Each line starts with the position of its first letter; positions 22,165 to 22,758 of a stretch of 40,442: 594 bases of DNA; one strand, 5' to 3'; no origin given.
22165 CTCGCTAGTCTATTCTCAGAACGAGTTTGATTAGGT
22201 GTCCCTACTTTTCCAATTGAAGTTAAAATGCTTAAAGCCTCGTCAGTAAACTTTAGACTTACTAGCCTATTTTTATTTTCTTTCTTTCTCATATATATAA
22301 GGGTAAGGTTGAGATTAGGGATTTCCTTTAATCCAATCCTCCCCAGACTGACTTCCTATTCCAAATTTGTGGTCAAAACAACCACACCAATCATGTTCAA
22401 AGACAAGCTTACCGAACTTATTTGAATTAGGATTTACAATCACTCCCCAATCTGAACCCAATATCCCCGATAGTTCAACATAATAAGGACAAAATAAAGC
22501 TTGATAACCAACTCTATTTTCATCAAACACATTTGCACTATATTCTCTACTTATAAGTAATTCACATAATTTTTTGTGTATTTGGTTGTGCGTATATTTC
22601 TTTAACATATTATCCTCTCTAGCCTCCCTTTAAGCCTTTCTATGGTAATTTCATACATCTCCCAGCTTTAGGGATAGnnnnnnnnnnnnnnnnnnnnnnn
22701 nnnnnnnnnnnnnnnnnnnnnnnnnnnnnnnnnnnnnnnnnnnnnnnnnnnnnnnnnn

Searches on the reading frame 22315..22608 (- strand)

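Call 68: search_protein_families(library=pfam, proteins=[window:22315-22608:-], max_evalue=0.01)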
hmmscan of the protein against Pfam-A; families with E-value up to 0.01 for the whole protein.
window:22315-22608:- (97 aa): 1 family
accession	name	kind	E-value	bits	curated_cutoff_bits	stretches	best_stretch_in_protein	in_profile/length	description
PF11228.13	DUF3027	-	0.0034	17.8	25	1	38-77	149-188/193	Protein of unknown function (DUF3027)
